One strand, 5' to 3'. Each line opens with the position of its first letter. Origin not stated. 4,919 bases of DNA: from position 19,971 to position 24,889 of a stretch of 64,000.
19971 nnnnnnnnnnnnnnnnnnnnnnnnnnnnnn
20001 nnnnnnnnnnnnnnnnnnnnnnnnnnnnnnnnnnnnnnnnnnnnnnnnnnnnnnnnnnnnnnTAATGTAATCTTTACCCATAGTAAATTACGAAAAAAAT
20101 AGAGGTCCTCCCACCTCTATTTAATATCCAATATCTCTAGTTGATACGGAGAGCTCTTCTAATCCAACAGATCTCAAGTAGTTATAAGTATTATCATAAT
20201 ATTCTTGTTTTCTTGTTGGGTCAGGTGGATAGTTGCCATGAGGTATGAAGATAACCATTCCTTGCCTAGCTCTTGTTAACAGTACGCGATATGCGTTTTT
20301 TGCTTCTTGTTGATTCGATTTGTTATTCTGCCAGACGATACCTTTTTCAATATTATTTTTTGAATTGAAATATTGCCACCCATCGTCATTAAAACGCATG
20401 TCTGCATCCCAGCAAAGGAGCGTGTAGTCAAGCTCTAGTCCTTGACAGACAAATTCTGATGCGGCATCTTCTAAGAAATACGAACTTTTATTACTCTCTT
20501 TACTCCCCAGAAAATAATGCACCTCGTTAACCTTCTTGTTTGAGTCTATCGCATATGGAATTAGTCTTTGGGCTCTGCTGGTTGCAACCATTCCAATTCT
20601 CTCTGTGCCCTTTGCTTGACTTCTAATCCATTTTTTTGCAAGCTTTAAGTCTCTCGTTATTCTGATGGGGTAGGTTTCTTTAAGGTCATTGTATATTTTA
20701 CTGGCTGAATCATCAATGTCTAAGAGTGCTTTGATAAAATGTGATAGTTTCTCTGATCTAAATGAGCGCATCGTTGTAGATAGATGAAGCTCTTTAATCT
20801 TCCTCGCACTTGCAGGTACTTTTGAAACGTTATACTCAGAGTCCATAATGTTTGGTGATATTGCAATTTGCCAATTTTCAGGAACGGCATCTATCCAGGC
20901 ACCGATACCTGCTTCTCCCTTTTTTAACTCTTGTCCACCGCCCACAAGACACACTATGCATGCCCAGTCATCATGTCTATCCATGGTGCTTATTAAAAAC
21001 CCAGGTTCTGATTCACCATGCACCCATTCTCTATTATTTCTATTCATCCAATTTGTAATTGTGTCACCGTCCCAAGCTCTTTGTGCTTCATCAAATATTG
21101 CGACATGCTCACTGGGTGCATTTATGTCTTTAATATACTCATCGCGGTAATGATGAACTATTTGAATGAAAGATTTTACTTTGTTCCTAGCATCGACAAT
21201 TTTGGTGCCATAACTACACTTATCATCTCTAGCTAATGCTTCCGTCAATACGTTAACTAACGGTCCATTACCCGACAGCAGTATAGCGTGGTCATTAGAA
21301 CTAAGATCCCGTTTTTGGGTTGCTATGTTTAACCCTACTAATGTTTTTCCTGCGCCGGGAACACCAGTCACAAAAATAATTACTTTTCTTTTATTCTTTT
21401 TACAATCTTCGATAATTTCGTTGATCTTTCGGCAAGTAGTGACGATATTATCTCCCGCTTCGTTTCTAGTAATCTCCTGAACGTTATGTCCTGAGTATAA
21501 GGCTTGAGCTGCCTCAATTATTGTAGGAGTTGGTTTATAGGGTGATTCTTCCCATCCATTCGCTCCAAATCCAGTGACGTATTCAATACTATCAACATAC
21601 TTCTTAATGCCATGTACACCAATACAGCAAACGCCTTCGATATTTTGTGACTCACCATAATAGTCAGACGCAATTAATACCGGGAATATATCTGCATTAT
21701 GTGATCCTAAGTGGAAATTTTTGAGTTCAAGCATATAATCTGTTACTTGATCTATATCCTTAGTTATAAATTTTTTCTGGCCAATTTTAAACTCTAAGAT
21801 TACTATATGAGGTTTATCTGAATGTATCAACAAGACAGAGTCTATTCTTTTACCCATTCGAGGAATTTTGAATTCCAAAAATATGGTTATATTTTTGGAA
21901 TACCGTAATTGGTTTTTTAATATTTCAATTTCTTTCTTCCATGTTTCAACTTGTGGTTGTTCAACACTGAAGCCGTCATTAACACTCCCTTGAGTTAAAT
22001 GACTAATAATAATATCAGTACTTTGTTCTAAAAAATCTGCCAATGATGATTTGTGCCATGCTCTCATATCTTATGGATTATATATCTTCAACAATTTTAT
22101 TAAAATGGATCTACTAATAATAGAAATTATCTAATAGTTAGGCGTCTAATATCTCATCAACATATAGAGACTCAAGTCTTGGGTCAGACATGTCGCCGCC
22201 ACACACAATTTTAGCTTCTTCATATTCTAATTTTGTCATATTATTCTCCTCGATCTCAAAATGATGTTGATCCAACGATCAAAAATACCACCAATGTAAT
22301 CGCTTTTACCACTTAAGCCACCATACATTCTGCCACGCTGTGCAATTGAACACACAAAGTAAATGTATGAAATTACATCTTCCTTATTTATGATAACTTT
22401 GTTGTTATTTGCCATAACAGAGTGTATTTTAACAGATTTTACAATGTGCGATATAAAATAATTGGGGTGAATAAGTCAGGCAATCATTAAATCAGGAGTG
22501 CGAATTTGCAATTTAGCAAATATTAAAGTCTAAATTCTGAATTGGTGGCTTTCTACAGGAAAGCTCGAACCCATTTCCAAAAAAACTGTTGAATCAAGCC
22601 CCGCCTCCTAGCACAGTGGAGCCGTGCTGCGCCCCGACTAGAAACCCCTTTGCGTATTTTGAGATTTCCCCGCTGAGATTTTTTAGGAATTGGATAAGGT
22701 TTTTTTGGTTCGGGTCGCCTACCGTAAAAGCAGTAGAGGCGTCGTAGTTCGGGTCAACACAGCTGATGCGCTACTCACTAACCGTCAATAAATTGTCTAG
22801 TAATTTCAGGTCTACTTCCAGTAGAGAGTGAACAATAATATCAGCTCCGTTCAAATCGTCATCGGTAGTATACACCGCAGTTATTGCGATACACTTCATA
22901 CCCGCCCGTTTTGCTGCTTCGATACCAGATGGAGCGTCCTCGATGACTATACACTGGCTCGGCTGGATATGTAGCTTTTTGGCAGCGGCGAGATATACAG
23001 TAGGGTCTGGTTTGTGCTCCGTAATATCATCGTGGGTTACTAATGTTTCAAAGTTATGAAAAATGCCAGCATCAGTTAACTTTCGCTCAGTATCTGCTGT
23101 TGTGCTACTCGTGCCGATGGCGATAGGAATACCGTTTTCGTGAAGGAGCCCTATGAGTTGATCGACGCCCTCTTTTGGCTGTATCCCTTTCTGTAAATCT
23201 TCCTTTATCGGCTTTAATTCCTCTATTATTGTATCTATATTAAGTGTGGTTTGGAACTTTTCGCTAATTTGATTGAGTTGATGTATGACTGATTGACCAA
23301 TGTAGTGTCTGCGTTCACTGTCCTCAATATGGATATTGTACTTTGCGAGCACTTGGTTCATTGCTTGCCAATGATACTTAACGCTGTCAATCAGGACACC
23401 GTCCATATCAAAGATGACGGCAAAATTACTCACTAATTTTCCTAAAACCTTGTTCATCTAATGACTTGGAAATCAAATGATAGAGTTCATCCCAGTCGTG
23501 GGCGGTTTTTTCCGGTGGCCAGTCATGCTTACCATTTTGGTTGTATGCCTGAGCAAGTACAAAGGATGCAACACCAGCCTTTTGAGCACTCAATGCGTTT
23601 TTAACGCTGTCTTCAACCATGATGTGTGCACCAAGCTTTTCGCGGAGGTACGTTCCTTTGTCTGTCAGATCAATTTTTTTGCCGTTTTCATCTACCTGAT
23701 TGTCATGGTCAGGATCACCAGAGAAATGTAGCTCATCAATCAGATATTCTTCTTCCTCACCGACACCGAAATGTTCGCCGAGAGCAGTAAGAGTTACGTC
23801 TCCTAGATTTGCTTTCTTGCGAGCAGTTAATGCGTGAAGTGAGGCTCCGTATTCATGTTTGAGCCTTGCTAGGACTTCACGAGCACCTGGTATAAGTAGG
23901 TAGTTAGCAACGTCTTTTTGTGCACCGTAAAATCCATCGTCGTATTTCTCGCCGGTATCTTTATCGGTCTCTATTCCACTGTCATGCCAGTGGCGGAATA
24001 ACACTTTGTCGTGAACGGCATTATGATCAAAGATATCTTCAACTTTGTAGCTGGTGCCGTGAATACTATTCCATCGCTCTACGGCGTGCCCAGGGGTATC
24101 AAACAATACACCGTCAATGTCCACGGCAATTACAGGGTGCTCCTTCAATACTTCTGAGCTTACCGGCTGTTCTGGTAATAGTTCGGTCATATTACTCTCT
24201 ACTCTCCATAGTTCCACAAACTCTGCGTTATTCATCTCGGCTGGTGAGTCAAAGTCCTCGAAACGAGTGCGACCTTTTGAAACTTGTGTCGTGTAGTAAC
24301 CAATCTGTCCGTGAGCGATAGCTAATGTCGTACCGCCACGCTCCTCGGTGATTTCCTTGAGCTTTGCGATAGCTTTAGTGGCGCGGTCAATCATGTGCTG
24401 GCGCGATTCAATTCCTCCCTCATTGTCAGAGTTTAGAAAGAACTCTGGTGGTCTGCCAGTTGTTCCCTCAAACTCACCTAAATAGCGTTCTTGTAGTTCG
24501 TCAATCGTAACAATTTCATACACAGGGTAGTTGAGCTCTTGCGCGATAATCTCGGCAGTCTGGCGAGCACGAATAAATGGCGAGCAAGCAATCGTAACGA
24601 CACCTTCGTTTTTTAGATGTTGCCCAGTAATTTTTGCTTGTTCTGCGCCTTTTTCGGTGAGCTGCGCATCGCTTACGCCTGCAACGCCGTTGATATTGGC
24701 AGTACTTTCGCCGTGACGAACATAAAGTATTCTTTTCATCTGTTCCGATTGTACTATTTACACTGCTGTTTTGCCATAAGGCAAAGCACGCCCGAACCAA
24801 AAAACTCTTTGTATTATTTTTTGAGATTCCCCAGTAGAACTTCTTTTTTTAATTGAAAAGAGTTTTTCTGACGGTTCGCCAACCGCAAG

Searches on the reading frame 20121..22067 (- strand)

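Call 42: search_protein_families(library=pfam, proteins=[window:20121-22067:-], max_evalue=0.0001)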
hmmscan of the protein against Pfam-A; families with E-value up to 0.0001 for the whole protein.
window:20121-22067:- (648 aa): 1 family
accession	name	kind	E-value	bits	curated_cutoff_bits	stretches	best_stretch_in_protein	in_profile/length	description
PF09848.15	SLFN-g3_helicase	-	2.5e-76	257.7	24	1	228-609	1-353/354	Schlafen group 3, DNA/RNA helicase domain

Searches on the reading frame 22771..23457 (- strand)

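Call 42: search_protein_families(library=pfam, proteins=[window:22771-23457:-], max_evalue=0.0001)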
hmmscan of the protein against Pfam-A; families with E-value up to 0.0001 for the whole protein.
window:22771-23457:- (228 aa): 3 families
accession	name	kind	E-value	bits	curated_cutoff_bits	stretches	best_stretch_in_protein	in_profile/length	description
PF13419.12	HAD_2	-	2.7e-41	142.1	23.8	1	14-192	1-178/178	Haloacid dehalogenase-like hydrolase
PF00702.32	Hydrolase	-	6.8e-28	98.8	26.4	1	13-186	3-191/191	haloacid dehalogenase-like hydrolase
PF13242.12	Hydrolase_like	-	6.8e-09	36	22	1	148-214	3-74/75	HAD-hyrolase-like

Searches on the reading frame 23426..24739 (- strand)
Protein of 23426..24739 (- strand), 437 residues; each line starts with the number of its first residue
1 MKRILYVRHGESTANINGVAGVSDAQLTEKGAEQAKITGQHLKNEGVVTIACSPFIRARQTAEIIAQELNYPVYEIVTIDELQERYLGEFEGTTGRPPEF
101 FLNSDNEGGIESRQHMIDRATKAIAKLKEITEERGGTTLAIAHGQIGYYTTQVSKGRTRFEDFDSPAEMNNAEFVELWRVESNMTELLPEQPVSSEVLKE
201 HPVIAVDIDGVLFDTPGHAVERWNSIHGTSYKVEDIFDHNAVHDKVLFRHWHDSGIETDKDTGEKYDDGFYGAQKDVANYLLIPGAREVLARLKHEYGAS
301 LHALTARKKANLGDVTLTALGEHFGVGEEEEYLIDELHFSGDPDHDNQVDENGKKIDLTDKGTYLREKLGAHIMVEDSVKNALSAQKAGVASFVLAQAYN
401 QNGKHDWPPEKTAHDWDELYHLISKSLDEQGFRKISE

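Call 42: search_protein_families(library=pfam, proteins=[window:23426-24739:-], max_evalue=0.0001)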
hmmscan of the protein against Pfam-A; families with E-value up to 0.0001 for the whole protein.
window:23426-24739:- (437 aa): 2 families
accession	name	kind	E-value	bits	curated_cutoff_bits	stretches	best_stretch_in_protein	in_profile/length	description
PF00300.27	His_Phos_1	-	3.5e-26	92.5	21.7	1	5-145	2-149/194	Histidine phosphatase superfamily (branch 1)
PF06941.18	NT5C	-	3.1e-05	24.3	24.8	0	202-250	2-56/180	5' nucleotidase, deoxy (Pyrimidine), cytosolic type C protein (NT5C)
